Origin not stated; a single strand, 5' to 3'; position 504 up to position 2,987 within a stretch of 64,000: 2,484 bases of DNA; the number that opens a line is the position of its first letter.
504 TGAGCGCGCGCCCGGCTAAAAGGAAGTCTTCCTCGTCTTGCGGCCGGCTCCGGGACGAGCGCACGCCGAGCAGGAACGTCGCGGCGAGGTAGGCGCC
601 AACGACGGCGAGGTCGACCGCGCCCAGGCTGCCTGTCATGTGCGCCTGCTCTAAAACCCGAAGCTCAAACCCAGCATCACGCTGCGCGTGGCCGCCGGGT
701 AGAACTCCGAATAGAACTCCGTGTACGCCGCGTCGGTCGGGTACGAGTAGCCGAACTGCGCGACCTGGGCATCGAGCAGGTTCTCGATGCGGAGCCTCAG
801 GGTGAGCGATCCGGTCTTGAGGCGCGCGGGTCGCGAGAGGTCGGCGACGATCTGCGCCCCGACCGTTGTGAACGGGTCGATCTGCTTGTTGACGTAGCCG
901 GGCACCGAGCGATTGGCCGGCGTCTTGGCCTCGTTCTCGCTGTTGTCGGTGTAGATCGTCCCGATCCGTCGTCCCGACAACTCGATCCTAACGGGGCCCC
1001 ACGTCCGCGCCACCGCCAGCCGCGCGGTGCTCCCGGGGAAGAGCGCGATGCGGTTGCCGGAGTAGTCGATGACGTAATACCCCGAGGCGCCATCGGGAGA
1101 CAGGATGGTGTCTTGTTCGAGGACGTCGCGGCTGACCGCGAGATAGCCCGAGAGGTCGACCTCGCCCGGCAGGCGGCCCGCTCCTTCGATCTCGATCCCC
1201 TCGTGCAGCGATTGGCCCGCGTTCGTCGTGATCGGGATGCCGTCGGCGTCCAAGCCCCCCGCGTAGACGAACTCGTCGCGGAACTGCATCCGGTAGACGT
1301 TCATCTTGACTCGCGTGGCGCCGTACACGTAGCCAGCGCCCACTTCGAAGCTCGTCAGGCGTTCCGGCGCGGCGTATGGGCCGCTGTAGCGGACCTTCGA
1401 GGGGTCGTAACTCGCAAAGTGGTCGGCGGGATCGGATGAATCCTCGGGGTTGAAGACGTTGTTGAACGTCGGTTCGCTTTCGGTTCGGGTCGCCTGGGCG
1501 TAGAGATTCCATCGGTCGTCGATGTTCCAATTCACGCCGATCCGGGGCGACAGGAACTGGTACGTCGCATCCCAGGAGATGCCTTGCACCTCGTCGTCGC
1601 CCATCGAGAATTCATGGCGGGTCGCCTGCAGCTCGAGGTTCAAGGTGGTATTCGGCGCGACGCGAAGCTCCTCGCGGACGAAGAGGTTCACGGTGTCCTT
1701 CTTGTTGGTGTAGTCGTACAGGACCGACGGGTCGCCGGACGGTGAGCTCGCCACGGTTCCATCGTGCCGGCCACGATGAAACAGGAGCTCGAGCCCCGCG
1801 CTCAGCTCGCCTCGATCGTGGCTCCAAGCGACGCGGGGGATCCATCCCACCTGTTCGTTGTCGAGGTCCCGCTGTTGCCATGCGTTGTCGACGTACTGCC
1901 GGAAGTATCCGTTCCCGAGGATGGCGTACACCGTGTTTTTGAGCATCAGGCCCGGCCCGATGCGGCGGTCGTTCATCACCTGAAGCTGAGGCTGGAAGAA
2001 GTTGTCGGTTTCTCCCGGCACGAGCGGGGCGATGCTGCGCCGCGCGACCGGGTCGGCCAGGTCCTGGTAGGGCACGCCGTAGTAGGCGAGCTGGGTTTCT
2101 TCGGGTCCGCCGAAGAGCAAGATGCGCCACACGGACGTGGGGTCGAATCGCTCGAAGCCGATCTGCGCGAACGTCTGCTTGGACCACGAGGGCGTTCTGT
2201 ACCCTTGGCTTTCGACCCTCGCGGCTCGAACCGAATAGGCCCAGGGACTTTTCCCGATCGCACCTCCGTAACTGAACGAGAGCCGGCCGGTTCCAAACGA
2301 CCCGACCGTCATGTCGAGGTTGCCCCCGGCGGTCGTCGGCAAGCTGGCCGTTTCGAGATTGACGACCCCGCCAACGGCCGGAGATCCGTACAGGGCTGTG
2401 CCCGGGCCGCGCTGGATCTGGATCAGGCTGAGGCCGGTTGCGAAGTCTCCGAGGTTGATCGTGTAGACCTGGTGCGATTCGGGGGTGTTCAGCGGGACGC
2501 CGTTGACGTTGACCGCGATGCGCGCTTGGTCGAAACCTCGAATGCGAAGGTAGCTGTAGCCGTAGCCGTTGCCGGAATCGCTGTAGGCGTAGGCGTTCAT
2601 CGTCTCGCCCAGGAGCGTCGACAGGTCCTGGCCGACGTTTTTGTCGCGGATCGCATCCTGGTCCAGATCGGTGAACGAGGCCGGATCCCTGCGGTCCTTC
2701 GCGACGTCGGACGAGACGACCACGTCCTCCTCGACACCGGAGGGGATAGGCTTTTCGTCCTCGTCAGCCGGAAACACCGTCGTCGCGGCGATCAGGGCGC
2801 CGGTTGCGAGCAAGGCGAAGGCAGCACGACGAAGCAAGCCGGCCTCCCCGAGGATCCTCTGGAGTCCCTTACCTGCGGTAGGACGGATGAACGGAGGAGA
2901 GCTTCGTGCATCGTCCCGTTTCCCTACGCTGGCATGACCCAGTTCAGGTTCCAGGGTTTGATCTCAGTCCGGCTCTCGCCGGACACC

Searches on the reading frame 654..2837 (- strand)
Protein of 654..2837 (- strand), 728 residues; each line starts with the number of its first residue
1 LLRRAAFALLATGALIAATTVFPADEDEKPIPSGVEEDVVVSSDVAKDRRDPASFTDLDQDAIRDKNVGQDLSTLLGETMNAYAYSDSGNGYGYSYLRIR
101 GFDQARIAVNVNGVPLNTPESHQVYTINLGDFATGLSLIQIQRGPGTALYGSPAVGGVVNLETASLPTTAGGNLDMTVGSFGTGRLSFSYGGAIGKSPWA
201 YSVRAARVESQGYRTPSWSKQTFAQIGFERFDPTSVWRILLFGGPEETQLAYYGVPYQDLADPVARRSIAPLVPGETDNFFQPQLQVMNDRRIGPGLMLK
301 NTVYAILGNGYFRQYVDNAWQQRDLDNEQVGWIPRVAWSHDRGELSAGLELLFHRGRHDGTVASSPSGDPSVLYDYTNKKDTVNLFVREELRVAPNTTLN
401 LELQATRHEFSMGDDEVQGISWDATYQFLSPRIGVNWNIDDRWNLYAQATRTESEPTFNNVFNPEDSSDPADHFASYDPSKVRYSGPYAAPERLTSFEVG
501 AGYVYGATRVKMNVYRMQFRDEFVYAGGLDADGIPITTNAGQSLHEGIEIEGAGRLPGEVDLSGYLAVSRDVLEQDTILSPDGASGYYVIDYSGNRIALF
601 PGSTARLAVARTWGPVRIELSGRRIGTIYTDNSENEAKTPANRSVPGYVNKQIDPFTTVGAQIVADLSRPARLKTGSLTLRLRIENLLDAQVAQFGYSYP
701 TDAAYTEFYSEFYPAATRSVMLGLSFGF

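Call 49: find_encoding_contigs(protein=window:654-2837:-, flank=10000, max_places=3)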
Protein window:654-2837:- (728 aa): 7 contigs read that carry it; 3 places shown.
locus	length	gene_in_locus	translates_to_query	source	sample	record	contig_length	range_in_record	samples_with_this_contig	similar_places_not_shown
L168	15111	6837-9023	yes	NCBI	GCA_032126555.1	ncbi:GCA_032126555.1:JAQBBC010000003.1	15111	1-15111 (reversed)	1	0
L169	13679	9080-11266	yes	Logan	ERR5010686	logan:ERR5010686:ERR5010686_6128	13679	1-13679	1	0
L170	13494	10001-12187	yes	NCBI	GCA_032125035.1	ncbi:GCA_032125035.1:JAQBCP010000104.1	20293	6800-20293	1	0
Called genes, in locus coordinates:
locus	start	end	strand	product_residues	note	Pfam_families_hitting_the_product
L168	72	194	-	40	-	-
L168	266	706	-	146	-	PF00929:RNase_T, PF13482:RNase_H_2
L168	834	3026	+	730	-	PF11897:DUF3417, PF00343:Phosphorylase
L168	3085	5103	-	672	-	PF00041:fn3 (weak), PF13205:Big_5, PF00041:fn3 (weak), PF16656:Pur_ac_phosph_N (weak)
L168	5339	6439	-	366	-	-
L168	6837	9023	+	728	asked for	PF07715:Plug, PF00593:TonB_dep_Rec_b-barrel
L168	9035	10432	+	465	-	PF00474:SSF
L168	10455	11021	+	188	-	PF02622:DUF179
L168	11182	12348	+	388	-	PF14294:DUF4372, PF01609:DDE_Tnp_1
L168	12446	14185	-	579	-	PF01425:Amidase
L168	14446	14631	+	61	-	-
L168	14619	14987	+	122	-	PF21570:ArgZ-like_C_2nd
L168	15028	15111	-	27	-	?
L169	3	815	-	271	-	?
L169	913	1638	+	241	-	PF12847:Methyltransf_18, PF04816:TrmK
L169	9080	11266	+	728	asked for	PF07715:Plug, PF00593:TonB_dep_Rec_b-barrel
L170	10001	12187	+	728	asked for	PF07715:Plug, PF00593:TonB_dep_Rec_b-barrel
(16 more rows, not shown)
